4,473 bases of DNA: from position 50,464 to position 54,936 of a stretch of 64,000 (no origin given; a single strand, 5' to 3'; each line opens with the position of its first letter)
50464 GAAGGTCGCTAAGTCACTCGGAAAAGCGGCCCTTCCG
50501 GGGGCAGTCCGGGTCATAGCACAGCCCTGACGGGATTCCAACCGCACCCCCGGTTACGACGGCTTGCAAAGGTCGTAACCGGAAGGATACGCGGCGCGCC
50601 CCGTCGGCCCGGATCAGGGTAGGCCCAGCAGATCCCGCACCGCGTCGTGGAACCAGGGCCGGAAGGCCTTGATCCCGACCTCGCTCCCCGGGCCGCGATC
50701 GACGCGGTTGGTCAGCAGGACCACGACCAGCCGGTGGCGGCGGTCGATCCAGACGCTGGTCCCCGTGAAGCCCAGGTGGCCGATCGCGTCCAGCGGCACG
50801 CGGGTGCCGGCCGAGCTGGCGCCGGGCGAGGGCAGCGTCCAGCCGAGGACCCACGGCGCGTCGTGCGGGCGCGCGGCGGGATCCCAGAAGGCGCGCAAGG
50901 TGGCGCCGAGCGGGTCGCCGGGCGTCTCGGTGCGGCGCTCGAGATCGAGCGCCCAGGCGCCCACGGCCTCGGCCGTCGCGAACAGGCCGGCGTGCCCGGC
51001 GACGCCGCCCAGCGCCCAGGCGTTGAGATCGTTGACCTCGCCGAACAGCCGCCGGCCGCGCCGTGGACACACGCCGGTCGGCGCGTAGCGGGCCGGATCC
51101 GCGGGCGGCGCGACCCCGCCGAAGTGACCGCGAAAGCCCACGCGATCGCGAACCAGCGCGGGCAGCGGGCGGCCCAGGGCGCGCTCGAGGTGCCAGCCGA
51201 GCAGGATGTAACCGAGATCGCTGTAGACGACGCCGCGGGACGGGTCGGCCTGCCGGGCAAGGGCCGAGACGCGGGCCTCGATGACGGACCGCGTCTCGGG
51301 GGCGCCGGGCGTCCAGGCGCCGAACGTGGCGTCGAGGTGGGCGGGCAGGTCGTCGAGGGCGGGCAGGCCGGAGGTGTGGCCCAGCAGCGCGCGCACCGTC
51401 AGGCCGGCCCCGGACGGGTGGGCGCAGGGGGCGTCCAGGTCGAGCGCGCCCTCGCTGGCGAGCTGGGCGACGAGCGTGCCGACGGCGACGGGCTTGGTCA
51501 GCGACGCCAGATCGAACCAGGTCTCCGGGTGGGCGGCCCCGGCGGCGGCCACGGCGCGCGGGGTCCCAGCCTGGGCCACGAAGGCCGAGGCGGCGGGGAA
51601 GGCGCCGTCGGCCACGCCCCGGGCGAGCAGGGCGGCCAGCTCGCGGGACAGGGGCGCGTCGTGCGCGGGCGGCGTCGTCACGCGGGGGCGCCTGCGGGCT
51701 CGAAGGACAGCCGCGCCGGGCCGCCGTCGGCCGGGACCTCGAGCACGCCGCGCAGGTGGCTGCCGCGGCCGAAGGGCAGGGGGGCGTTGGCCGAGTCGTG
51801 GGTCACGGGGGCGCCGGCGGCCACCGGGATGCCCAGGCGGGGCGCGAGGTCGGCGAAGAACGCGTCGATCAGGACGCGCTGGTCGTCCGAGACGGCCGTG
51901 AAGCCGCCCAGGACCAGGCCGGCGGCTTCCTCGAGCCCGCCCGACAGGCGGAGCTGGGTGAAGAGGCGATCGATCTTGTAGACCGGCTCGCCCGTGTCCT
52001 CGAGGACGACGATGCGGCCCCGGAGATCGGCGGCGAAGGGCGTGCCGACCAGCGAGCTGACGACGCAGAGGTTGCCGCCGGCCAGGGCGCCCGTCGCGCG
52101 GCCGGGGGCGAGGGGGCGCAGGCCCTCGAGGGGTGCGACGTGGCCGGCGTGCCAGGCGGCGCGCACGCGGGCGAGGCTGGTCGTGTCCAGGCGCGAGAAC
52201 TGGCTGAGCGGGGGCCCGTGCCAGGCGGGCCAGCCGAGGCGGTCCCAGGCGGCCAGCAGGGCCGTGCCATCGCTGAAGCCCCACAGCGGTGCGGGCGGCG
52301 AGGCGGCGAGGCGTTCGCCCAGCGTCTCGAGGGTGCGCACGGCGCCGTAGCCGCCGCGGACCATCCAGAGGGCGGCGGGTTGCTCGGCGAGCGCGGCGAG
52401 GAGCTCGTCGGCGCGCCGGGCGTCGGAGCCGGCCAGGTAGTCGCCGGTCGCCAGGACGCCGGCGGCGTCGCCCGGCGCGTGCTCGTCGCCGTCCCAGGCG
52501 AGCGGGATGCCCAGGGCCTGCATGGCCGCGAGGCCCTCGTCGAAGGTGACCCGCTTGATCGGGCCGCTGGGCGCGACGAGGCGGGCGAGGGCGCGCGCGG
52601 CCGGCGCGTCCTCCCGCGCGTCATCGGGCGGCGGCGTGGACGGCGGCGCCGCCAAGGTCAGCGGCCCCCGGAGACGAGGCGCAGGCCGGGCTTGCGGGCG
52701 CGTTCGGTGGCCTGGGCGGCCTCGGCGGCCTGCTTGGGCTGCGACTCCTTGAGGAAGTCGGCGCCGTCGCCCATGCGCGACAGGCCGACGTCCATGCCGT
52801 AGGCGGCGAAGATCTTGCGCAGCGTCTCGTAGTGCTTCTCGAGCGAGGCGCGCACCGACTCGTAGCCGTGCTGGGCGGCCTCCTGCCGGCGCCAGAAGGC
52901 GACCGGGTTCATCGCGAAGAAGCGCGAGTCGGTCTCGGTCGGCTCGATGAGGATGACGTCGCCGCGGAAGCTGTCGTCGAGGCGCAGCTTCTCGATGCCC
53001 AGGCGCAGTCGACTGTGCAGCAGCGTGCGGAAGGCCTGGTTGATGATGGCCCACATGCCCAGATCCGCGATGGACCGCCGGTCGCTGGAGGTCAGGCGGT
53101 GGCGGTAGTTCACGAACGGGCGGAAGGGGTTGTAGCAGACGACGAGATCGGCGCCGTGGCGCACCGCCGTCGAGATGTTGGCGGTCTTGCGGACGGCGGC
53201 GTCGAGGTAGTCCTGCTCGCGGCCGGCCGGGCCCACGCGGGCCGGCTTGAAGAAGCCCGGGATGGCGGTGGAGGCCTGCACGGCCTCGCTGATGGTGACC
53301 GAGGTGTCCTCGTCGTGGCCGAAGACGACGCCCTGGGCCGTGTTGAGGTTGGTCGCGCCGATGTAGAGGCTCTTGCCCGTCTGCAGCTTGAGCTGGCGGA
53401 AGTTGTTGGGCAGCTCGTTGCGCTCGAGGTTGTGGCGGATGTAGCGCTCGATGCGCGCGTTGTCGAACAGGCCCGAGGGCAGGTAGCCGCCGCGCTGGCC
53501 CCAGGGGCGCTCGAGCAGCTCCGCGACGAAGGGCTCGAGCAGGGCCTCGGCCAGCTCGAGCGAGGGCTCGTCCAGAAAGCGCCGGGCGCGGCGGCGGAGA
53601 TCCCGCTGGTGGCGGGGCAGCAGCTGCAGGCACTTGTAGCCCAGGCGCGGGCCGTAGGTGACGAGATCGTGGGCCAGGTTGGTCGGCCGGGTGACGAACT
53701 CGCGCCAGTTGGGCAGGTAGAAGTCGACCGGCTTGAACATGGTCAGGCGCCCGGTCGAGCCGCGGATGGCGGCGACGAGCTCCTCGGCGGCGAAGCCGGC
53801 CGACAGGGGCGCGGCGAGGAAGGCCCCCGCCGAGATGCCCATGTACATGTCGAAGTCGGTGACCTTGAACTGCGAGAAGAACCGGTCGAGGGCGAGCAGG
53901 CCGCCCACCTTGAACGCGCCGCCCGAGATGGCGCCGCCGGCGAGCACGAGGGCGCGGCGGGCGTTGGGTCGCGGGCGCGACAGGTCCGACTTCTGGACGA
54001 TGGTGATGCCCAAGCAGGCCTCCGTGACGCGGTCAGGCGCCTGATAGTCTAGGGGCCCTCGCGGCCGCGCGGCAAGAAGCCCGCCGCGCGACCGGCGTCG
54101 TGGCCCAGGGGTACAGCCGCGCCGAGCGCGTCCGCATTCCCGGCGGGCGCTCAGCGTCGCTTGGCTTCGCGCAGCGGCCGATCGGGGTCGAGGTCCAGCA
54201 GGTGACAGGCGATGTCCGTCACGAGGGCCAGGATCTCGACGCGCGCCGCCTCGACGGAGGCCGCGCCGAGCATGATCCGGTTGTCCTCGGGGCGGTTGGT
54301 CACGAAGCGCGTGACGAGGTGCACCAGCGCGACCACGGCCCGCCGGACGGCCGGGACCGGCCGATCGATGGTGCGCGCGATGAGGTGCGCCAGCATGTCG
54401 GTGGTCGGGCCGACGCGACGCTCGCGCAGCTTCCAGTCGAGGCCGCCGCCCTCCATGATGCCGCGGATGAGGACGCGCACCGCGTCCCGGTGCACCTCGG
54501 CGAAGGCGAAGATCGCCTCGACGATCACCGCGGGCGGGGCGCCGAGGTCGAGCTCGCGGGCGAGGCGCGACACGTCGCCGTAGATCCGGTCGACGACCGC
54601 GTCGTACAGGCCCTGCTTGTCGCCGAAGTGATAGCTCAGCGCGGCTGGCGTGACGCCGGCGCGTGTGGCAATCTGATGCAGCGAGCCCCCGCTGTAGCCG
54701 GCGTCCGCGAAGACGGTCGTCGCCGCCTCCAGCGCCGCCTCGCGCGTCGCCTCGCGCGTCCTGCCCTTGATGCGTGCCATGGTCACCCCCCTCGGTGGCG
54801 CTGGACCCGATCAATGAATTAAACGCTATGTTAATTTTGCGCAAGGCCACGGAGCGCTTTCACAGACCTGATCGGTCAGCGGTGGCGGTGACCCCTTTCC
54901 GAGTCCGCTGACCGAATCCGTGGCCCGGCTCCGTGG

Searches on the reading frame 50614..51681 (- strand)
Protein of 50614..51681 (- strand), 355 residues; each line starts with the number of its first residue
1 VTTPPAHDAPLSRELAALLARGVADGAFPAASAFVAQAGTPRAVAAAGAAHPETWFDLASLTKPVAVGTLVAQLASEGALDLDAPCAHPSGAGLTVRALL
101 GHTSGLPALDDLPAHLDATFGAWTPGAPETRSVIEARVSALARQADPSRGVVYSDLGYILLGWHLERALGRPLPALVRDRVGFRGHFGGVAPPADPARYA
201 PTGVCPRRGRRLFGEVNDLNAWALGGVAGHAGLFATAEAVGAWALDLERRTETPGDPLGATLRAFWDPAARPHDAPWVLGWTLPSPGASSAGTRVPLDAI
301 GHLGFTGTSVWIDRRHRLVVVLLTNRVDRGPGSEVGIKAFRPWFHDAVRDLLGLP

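Call 44: search_protein_families(library=pfam, proteins=[window:50614-51681:-], max_evalue=0.0001)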
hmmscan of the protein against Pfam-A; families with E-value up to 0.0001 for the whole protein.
window:50614-51681:- (355 aa): 1 family
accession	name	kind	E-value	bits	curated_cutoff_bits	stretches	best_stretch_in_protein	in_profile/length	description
PF00144.29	Beta-lactamase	-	1.1e-41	143.6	27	1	16-330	2-314/329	Beta-lactamase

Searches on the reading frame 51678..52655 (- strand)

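Call 44: search_protein_families(library=pfam, proteins=[window:51678-52655:-], max_evalue=0.0001)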
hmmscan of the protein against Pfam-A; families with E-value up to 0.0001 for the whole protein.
window:51678-52655:- (325 aa): 2 families
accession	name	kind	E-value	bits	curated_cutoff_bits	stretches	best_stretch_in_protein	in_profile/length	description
PF17676.7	Peptidase_S66C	-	1.3e-27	97.2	23.7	1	188-297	1-116/120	LD-carboxypeptidase C-terminal domain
PF02016.21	Peptidase_S66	-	8.1e-19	68.4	25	1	26-147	3-121/121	LD-carboxypeptidase N-terminal domain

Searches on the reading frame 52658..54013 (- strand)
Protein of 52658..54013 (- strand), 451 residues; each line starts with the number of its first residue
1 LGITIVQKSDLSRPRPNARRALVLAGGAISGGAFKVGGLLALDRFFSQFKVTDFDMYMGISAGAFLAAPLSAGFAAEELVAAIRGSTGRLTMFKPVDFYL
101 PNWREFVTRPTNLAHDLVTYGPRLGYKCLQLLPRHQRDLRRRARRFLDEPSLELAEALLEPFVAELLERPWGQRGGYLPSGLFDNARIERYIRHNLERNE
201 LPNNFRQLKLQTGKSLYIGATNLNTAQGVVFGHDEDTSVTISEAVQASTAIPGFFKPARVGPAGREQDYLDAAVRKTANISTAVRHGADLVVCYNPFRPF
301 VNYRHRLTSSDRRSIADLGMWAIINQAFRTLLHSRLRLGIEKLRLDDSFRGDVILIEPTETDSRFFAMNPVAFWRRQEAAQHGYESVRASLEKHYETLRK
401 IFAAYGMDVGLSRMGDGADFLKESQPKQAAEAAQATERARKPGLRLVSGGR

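Call 44: search_protein_families(library=pfam, proteins=[window:52658-54013:-], max_evalue=0.0001)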
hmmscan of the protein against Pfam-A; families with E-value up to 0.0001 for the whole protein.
window:52658-54013:- (451 aa): 1 family
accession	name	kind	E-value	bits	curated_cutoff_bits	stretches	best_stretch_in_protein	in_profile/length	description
PF01734.28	Patatin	-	6.5e-20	72.6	27.7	1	22-283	1-190/191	Patatin-like phospholipase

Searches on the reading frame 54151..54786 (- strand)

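Call 45: search_protein_families(library=pfam, proteins=[window:54151-54786:-], max_evalue=0.0001)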
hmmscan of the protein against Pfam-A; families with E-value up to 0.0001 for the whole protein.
window:54151-54786:- (211 aa): 1 family
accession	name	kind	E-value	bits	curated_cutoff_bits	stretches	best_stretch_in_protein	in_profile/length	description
PF00440.29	TetR_N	-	4.7e-13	49.1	24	1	19-64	2-47/47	Bacterial regulatory proteins, tetR family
